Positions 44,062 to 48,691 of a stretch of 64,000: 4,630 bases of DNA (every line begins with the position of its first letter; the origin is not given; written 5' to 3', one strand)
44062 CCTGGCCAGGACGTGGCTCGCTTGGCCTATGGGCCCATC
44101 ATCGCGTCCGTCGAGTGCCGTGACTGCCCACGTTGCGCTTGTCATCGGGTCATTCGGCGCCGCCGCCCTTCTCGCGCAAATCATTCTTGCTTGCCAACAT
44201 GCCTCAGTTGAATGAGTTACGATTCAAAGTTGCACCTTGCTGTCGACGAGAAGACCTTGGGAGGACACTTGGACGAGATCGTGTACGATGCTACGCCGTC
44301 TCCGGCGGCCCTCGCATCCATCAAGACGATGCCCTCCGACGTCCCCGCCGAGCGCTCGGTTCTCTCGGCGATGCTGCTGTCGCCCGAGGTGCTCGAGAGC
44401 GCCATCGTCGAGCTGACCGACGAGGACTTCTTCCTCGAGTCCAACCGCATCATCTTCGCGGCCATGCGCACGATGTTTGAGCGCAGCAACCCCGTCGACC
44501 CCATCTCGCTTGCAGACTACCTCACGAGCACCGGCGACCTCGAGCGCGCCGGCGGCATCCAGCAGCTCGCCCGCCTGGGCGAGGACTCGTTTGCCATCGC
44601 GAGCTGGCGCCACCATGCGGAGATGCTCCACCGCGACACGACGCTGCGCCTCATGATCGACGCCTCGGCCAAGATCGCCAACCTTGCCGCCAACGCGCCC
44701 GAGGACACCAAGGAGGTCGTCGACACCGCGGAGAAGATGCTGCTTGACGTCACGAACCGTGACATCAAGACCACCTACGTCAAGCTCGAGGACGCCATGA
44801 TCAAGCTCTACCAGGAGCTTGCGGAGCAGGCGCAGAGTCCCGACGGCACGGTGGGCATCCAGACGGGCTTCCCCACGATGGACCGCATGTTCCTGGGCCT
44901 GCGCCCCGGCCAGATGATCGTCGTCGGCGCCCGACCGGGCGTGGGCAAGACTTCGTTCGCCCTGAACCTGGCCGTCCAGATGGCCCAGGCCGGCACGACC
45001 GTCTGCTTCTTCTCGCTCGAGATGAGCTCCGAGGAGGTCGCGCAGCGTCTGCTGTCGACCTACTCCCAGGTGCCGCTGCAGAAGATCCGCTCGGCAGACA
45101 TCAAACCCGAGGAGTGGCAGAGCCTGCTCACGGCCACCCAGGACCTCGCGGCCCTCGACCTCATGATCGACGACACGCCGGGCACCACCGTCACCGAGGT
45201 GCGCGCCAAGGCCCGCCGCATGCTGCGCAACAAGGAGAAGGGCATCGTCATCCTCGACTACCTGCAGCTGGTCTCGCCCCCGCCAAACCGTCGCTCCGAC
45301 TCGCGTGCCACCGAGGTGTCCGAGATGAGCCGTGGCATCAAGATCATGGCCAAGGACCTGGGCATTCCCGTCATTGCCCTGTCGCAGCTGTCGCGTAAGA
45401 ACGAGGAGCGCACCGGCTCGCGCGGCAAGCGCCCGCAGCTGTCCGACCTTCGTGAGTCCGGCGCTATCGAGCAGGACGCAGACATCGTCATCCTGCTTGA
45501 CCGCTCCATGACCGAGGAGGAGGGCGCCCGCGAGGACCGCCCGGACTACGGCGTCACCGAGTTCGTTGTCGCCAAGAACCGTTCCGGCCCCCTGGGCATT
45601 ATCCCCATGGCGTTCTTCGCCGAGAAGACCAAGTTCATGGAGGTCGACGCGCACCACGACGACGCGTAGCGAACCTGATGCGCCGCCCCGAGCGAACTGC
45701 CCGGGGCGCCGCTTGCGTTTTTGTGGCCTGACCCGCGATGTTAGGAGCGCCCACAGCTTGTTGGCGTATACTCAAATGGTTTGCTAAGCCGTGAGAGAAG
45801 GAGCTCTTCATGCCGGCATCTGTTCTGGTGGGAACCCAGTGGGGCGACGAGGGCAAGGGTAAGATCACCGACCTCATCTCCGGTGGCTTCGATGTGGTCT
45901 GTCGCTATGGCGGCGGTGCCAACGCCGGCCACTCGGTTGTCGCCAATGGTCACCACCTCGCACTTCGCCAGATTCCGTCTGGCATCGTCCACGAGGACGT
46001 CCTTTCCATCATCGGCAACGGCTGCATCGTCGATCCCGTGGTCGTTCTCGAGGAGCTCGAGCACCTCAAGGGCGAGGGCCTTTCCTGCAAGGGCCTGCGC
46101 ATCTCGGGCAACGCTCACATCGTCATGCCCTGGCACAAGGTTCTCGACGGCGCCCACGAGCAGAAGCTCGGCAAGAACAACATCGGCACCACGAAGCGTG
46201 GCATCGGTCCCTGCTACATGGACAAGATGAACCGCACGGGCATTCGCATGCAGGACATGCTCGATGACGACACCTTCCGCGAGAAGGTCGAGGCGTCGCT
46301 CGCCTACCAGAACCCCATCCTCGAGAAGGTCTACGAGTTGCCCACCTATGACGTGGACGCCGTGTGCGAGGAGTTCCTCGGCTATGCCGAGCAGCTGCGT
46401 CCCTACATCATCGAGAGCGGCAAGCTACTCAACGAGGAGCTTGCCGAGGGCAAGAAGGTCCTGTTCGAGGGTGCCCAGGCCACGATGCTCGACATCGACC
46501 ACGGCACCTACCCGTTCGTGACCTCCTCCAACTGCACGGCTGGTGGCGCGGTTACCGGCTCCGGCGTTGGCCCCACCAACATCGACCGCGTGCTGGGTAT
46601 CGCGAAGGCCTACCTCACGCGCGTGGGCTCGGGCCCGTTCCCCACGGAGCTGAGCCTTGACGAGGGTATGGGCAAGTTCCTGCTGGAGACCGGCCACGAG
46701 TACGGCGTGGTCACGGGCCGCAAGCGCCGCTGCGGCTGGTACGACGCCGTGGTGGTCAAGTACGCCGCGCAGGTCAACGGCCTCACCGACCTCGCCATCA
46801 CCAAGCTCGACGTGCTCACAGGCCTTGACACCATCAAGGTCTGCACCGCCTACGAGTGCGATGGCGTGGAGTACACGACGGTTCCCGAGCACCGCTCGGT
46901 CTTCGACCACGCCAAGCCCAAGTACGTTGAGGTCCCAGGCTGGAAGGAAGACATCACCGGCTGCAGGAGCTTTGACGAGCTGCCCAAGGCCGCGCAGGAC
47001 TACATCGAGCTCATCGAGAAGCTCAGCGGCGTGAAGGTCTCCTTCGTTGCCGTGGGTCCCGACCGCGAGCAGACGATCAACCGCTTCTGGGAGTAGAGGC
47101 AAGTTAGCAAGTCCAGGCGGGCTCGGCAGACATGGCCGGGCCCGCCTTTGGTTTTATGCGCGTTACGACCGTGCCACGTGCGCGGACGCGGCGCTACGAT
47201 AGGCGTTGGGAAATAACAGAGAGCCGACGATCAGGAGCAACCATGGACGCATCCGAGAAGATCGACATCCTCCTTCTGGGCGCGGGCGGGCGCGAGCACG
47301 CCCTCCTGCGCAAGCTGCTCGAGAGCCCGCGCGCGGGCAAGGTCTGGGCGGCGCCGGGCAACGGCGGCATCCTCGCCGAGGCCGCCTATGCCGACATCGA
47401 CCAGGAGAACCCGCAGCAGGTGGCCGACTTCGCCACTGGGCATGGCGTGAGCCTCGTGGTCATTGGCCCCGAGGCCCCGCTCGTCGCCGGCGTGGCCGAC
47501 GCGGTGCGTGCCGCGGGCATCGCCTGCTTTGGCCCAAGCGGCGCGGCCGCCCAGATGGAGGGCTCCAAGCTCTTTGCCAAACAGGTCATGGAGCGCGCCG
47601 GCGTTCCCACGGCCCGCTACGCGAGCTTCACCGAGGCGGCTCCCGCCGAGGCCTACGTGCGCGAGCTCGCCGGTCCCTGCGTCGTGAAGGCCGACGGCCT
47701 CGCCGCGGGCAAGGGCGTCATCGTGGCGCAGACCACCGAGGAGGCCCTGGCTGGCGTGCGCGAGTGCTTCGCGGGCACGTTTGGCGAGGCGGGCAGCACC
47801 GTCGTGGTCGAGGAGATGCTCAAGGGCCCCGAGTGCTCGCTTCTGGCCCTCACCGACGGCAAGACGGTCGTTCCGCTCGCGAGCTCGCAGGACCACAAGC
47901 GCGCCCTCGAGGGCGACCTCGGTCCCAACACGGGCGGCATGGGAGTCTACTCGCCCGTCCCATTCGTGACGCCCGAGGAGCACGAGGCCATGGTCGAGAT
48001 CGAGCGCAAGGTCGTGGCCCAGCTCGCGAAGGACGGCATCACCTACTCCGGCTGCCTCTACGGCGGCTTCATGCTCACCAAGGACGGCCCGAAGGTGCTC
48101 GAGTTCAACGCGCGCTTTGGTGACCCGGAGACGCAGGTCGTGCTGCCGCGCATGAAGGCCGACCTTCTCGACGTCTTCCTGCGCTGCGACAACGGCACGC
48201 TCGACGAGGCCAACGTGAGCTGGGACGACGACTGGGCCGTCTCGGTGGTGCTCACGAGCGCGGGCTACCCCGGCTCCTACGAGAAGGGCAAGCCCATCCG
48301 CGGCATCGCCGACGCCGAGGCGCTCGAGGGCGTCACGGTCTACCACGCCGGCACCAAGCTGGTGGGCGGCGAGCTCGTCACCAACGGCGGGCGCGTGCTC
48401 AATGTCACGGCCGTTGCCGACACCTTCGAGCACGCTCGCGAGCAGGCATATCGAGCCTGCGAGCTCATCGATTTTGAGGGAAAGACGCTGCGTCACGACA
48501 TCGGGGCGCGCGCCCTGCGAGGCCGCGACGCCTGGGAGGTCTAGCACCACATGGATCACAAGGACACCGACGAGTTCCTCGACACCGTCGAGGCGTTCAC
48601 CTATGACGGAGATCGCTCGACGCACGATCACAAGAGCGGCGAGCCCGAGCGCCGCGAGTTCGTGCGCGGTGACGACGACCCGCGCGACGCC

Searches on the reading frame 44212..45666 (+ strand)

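Call 81: search_protein_families(library=pfam, proteins=[window:44212-45666:+], max_evalue=0.000001)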
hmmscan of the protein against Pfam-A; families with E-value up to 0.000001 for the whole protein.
window:44212-45666:+ (485 aa): 3 families
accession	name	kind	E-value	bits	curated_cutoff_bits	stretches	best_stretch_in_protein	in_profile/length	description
PF03796.21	DnaB_C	-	2.3e-89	299.6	27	1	215-476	1-254/255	DnaB-like helicase C terminal domain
PF00772.26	DnaB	-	2.5e-24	85.7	23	1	40-140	2-102/103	DnaB-like helicase N terminal domain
PF13481.12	AAA_25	-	2.4e-13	50.6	27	1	218-395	17-192/195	AAA domain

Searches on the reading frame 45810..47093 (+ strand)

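Call 81: search_protein_families(library=pfam, proteins=[window:45810-47093:+], max_evalue=0.000001)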
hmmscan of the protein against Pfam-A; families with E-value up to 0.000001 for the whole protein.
window:45810-47093:+ (428 aa): 1 family
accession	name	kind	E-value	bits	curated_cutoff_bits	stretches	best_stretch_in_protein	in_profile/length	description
PF00709.27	Adenylsucc_synt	-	1.1e-180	601.3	27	1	5-423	1-416/416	Adenylosuccinate synthetase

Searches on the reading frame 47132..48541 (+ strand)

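Call 81: search_protein_families(library=pfam, proteins=[window:47132-48541:+], max_evalue=0.000001)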
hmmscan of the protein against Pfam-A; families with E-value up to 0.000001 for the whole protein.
window:47132-48541:+ (470 aa): 4 families
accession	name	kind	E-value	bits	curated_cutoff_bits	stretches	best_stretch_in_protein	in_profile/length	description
PF01071.24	GARS_A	-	4e-76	255.6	27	1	144-334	1-194/194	Phosphoribosylglycinamide synthetase, ATP-grasp (A) domain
PF02843.22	GARS_C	-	9.6e-33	112.8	34.8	1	369-460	1-92/92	Phosphoribosylglycinamide synthetase, C domain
PF02844.21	GARS_N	-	2.6e-32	112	29.5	1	45-143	2-100/100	Phosphoribosylglycinamide synthetase, N domain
PF02655.19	ATP-grasp_3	-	1.3e-07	32.3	23.2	1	146-330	4-158/160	ATP-grasp domain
